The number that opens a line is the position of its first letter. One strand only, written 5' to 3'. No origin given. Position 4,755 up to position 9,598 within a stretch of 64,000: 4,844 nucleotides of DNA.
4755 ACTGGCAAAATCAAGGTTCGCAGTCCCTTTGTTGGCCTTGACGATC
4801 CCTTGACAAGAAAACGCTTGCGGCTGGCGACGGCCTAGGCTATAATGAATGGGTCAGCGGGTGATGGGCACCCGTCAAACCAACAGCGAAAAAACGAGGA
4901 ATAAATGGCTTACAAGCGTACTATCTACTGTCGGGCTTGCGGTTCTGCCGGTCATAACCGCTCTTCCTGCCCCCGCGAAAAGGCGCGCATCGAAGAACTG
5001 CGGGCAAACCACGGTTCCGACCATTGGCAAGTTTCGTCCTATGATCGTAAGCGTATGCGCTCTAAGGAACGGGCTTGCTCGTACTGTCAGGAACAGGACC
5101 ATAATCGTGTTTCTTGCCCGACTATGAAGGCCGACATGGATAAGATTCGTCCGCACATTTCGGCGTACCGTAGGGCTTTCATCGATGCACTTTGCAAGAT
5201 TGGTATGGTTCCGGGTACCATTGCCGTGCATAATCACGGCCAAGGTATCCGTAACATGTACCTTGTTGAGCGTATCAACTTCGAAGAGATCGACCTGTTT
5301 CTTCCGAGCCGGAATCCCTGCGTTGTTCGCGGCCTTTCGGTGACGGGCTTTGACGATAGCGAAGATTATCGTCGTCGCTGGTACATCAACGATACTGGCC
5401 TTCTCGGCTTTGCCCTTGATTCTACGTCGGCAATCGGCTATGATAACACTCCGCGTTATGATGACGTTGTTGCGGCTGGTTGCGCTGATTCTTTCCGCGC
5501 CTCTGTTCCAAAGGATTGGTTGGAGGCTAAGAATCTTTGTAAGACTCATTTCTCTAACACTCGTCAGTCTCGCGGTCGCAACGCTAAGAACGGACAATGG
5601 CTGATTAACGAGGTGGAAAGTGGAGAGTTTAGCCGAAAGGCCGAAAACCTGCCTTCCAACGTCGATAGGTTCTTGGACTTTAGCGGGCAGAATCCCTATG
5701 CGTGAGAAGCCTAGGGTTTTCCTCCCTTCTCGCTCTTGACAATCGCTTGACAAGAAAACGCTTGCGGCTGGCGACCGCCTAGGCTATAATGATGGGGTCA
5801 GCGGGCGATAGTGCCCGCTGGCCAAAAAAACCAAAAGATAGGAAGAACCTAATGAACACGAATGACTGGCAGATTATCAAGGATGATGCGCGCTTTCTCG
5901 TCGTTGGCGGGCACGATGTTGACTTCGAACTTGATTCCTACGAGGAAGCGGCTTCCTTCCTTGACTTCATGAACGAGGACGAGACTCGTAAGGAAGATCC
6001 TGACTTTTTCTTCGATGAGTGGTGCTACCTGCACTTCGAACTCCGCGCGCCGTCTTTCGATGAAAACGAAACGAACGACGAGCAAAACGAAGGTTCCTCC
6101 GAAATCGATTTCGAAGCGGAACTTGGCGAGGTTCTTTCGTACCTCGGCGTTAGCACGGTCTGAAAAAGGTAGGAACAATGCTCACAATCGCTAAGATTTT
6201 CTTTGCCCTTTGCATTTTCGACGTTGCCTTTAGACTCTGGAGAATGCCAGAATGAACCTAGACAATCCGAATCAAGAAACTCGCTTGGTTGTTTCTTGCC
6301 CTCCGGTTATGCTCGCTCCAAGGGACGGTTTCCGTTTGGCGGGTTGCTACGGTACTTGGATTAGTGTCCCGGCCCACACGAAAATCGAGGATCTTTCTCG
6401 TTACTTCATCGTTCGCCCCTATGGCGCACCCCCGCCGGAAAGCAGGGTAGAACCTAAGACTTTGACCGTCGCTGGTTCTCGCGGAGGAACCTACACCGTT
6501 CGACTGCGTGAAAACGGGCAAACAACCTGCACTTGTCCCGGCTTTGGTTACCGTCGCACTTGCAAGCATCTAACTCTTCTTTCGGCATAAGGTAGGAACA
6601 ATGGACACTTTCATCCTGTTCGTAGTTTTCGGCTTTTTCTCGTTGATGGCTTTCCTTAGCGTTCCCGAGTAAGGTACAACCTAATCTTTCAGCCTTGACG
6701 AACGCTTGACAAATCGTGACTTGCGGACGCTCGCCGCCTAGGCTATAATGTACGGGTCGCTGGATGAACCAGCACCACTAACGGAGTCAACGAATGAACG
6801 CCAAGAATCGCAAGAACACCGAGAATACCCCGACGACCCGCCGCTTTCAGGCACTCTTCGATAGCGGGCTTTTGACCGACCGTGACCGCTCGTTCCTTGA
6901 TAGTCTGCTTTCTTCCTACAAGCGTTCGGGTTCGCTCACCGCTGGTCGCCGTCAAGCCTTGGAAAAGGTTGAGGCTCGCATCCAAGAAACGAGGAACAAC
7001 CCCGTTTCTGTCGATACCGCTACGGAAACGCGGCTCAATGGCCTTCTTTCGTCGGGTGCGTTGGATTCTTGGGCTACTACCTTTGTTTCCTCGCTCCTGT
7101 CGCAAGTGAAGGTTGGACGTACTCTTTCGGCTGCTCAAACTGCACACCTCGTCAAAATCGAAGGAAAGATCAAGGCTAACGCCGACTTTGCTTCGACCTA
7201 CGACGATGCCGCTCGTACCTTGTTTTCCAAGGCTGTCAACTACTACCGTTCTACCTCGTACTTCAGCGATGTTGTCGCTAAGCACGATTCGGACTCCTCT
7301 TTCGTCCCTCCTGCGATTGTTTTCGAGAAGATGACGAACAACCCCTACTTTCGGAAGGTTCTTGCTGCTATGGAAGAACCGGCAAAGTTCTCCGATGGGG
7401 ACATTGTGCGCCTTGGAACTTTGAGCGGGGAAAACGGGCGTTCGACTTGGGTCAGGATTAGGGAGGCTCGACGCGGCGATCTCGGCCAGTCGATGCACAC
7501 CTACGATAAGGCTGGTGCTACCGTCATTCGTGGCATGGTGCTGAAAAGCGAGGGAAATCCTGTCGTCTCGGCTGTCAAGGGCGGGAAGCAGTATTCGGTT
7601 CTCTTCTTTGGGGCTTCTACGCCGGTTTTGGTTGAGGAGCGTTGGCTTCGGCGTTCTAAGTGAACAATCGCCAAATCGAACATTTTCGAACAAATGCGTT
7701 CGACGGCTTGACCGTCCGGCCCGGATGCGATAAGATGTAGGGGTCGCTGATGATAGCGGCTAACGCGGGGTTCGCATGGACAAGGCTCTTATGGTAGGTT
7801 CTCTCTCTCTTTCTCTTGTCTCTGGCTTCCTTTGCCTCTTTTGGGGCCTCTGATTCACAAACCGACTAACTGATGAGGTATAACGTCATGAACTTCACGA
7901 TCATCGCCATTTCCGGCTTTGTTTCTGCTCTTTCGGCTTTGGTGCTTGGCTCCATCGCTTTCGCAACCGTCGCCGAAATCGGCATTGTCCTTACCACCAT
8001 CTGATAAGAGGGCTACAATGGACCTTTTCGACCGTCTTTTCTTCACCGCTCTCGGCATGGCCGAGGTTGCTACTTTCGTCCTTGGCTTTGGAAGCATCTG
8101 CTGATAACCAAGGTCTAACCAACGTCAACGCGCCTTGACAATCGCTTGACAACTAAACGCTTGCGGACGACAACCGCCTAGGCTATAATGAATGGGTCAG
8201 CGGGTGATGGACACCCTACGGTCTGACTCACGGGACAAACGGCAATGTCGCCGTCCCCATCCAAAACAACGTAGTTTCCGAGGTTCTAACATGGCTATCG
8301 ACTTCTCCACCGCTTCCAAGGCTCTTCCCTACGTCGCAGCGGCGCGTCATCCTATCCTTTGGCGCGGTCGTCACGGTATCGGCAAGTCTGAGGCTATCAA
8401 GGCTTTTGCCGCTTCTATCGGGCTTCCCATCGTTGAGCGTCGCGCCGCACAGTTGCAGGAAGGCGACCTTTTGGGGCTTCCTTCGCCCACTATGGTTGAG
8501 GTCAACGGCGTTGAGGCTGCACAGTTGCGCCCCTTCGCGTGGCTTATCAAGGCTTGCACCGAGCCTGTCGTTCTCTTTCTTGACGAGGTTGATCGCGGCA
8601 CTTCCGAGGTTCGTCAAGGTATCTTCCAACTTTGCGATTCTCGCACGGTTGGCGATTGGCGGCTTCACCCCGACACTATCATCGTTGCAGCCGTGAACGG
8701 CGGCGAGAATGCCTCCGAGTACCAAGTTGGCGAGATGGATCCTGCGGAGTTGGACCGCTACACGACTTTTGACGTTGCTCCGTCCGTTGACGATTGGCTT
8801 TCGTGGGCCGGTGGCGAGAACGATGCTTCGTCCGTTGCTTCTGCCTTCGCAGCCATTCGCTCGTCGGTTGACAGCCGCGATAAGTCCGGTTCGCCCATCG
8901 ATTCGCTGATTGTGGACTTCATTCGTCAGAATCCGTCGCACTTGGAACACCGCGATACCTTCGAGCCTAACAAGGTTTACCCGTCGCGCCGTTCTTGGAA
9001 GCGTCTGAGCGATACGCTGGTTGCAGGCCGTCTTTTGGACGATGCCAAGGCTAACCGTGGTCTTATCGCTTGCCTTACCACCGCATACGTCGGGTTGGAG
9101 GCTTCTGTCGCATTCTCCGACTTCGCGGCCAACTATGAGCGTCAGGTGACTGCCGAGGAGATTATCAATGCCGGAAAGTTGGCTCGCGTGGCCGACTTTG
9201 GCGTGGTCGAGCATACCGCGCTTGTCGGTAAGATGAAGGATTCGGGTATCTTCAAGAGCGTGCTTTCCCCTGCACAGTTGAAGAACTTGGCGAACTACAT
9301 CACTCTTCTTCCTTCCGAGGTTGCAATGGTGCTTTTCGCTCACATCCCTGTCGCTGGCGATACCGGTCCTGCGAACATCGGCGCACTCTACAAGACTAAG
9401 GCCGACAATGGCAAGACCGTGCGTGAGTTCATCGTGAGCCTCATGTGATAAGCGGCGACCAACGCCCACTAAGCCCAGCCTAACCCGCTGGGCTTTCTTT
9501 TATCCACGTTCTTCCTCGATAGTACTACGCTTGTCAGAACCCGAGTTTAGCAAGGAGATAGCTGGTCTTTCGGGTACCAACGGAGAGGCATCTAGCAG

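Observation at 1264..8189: Five copies of a composite promoter with a weak -35 and two perfect TTGAC boxes upstream at fixed geometry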

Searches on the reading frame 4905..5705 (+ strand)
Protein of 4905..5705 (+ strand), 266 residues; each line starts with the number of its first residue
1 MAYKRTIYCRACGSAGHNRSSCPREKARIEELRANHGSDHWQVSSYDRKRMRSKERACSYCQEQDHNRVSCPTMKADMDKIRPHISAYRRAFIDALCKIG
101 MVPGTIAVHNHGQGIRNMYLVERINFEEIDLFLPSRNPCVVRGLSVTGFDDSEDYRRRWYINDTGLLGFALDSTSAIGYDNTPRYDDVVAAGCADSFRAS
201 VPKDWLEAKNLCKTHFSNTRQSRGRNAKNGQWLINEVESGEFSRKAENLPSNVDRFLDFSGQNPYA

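Call 9: search_protein_families(library=pfam, proteins=[window:4905-5705:+], max_evalue=0.01)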
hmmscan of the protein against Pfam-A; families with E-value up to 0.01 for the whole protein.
window:4905-5705:+ (266 aa): 2 families
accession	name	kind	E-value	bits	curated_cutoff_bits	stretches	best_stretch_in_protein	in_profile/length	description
PF13696.11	zf-CCHC_2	-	0.00044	20.4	27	1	9-23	6-20/21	Zinc knuckle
PF16588.11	zf-C2H2_10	-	0.0094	16.1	26.2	0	57-72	5-20/23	C2H2 zinc-finger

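Call 66: search_protein_families(library=padloc, proteins=[window:4905-5705:+], max_evalue=0.001)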
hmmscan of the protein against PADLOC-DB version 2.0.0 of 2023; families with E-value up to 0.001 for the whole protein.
window:4905-5705:+ (266 aa): 0 families

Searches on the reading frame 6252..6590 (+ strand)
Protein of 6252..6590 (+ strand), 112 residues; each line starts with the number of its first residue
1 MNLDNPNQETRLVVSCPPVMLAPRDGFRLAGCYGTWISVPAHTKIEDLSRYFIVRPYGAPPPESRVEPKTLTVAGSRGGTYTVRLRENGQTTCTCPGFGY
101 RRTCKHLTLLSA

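Call 9: search_protein_families(library=pfam, proteins=[window:6252-6590:+], max_evalue=0.01)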
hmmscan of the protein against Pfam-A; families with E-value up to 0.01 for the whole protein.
window:6252-6590:+ (112 aa): 1 family
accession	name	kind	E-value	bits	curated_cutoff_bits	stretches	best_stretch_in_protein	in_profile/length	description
PF04434.22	SWIM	-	0.00017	21.4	19.6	1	81-107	1-30/38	SWIM zinc finger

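Call 66: search_protein_families(library=padloc, proteins=[window:6252-6590:+], max_evalue=0.001)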
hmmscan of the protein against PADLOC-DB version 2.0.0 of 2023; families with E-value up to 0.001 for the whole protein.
window:6252-6590:+ (112 aa): 1 family
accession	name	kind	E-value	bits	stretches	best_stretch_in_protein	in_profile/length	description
PDLC05053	PDC-S62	-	0.0002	18.1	1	72-107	48-83/566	-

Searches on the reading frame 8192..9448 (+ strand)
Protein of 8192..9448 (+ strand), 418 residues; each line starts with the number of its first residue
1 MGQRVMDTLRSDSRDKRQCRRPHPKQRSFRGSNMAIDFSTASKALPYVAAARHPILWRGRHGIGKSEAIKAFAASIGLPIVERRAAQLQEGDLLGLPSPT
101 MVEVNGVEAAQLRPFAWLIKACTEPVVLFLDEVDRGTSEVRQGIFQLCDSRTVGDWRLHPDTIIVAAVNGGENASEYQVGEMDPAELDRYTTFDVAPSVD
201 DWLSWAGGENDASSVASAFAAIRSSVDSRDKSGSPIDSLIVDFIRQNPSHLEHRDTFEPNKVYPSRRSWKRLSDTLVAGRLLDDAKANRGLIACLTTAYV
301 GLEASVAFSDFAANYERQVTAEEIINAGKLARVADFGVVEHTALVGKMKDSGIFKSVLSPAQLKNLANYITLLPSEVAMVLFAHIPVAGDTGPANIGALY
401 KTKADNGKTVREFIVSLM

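Call 9: search_protein_families(library=pfam, proteins=[window:8192-9448:+], max_evalue=0.01)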
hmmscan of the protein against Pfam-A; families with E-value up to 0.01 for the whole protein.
window:8192-9448:+ (418 aa): 2 families
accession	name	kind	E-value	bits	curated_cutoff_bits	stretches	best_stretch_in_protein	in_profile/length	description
PF00004.35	AAA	-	8.1e-05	23.5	21.2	1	57-139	3-72/131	ATPase family associated with various cellular activities (AAA)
PF07728.20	AAA_5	-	0.0036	17.7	22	1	58-154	5-96/139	AAA domain (dynein-related subfamily)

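Call 22: find_related_loci(query=window:8192-9448:+, collection=viral_contigs, flank=10000)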
Query window:8192-9448:+ (418 aa) in viral_contigs; peptide patterns used: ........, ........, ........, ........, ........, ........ (x = any residue, [..] = any of these).
18 stretches matched a pattern; 11 encode a relative of the query (tblastn E <= 1e-3); 11 distinct loci.
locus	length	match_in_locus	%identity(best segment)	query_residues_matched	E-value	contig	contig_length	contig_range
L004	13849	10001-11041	47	34-418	4e-109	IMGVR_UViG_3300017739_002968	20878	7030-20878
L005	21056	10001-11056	46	35-418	8e-106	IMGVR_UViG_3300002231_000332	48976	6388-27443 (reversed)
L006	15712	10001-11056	46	35-418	8e-106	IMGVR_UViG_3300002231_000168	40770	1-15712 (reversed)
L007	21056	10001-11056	46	35-418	2e-104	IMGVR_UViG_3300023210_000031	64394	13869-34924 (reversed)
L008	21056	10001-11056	46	35-418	1e-104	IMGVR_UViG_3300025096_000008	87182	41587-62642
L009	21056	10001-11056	46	35-418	1e-100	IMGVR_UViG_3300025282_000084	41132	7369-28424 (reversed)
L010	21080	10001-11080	46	30-418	8e-99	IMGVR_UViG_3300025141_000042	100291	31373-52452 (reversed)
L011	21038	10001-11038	46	30-408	2e-96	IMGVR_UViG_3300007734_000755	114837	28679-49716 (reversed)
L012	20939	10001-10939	45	36-378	7e-87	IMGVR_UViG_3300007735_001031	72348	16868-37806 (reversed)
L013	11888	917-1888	49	33-388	6e-104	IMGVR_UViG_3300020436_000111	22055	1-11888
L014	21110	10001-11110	43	20-418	3e-104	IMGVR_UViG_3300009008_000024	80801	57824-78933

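Call 66: search_protein_families(library=padloc, proteins=[window:8192-9448:+], max_evalue=0.001)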
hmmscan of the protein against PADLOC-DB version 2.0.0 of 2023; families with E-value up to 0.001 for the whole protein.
window:8192-9448:+ (418 aa): 0 families
